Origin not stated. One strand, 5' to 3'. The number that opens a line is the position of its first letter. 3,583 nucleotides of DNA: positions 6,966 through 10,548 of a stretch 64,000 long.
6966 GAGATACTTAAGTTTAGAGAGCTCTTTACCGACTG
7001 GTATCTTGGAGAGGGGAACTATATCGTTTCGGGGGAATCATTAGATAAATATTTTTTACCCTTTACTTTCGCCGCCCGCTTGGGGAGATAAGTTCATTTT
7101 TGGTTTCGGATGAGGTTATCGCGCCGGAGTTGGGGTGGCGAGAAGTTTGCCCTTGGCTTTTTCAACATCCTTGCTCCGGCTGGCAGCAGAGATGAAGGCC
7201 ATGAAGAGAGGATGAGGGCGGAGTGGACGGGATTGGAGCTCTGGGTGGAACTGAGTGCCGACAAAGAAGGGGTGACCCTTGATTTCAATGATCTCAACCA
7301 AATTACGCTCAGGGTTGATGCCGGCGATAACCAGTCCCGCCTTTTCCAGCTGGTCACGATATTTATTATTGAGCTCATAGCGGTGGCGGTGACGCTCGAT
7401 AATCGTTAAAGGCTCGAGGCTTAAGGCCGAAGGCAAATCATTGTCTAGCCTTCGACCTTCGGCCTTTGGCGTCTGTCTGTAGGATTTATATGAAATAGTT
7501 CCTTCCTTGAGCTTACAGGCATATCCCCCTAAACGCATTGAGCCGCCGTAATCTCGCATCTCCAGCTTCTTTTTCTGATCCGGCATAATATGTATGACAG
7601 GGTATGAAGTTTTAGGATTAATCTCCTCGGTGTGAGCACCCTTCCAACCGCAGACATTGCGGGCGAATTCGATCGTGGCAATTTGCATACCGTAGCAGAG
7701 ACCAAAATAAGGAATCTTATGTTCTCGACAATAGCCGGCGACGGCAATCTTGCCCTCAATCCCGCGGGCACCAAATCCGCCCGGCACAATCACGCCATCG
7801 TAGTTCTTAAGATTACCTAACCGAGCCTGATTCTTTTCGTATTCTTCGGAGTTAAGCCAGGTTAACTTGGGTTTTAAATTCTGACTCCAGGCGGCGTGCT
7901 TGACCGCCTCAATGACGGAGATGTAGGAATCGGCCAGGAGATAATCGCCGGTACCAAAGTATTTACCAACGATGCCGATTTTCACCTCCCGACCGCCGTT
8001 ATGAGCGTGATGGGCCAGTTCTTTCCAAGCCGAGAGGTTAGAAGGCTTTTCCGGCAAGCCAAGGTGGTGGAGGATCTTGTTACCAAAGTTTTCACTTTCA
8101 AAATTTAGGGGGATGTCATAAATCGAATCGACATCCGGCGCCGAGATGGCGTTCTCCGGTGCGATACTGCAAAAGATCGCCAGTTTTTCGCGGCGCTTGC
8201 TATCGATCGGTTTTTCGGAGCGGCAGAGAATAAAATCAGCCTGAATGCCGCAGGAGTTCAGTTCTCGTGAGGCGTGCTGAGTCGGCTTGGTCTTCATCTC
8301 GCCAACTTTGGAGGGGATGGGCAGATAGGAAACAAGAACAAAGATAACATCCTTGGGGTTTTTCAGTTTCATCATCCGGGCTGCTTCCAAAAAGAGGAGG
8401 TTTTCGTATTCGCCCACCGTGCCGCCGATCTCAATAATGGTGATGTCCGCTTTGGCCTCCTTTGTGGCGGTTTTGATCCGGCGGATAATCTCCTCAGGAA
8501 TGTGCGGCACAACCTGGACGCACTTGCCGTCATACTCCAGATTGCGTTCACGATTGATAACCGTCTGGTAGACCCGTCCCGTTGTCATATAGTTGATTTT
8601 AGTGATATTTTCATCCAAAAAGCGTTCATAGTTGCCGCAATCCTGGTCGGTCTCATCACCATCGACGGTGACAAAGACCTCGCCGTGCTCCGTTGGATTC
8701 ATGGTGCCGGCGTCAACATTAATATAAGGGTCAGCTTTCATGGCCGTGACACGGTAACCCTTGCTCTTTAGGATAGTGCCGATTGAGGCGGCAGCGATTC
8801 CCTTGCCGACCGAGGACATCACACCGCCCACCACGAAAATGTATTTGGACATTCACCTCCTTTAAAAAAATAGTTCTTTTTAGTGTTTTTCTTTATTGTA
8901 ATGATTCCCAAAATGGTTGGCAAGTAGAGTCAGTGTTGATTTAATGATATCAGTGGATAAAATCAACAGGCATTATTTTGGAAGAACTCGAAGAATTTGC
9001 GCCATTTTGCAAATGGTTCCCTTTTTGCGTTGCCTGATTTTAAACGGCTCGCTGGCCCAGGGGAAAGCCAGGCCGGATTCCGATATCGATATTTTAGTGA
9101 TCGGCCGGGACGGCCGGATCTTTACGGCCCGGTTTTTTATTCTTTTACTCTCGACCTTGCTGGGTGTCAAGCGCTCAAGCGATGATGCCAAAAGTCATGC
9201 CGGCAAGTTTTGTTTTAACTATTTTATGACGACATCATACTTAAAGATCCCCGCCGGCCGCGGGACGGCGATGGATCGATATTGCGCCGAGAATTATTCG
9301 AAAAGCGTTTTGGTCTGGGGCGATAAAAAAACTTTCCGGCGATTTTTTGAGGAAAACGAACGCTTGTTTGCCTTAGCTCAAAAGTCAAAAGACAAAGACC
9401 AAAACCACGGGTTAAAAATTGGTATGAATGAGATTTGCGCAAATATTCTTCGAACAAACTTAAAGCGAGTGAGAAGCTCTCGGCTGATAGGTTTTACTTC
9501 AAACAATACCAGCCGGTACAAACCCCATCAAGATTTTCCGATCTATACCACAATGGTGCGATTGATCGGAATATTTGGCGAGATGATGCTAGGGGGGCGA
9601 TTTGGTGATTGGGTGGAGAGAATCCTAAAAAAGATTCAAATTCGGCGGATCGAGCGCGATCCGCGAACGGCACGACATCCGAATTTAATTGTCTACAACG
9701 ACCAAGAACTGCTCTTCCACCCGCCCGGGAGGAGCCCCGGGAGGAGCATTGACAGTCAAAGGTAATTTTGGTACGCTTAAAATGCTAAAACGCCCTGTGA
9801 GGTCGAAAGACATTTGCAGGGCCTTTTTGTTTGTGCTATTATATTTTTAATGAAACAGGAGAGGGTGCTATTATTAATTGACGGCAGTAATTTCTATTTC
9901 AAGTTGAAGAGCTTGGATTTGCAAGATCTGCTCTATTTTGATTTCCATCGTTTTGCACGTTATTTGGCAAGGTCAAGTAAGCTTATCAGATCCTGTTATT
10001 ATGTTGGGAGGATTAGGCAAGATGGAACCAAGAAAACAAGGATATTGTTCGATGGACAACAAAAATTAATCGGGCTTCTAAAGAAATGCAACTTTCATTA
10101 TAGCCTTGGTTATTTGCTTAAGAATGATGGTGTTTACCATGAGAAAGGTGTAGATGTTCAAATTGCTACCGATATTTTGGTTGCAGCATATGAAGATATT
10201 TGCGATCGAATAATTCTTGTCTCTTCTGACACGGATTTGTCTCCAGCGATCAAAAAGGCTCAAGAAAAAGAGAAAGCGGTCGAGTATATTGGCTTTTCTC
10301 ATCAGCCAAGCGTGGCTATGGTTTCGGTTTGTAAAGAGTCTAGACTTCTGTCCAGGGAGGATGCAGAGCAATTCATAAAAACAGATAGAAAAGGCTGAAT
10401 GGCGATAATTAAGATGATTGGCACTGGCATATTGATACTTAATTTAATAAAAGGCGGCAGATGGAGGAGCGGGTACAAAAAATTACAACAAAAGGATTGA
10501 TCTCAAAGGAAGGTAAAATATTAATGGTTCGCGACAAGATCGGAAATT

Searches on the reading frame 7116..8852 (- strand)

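Call 69: search_protein_families(library=pfam, proteins=[window:7116-8852:-], max_evalue=0.001)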
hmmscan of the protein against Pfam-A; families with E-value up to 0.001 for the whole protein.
window:7116-8852:- (578 aa): 4 families
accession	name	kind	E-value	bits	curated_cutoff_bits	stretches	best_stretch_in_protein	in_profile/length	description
PF06418.20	CTP_synth_N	-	1.2e-107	359.7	26.1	1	3-266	1-265/265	CTP synthase N-terminus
PF00117.34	GATase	-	5.1e-35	121.3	22.8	1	306-555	2-189/190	Glutamine amidotransferase class-I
PF01656.29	CbiA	-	2.5e-05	24.7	25.4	1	9-136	4-54/125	CobQ/CobB/MinD/ParA nucleotide binding domain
PF07722.19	Peptidase_C26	-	0.00023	21.4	20.5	0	506-538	187-219/219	Peptidase C26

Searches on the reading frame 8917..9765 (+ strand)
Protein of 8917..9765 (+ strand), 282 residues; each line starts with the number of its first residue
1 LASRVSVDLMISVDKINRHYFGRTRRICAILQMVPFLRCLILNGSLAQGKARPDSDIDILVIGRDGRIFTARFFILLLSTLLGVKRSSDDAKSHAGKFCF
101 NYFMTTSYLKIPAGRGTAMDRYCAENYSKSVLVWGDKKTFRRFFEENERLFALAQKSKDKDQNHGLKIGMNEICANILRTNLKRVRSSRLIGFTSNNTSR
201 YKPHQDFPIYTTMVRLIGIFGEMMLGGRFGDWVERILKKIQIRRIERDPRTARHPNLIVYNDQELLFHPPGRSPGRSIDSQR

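Call 69: search_protein_families(library=pfam, proteins=[window:8917-9765:+], max_evalue=0.001)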
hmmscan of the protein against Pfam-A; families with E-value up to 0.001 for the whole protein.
window:8917-9765:+ (282 aa): 2 families
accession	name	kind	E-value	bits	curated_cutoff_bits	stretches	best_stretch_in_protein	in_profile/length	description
PF18765.7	Polbeta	-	3e-06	27.8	26.9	1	27-71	3-47/93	Polymerase beta, Nucleotidyltransferase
PF01909.29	NTP_transf_2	-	4e-06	27.6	21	1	40-67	17-46/93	Nucleotidyltransferase domain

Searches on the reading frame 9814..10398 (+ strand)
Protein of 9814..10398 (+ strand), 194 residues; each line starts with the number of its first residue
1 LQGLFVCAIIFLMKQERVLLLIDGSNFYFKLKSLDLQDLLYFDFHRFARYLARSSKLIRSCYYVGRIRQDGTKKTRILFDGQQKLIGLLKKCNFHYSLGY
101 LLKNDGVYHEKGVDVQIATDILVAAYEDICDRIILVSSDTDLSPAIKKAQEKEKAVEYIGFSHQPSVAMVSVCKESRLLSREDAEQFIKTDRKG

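Call 69: search_protein_families(library=pfam, proteins=[window:9814-10398:+], max_evalue=0.001)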
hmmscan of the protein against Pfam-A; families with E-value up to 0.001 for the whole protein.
window:9814-10398:+ (194 aa): 1 family
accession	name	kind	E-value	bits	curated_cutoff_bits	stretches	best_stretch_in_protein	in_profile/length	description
PF01936.24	NYN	-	3.2e-19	70.3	24.2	1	17-174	1-139/145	NYN domain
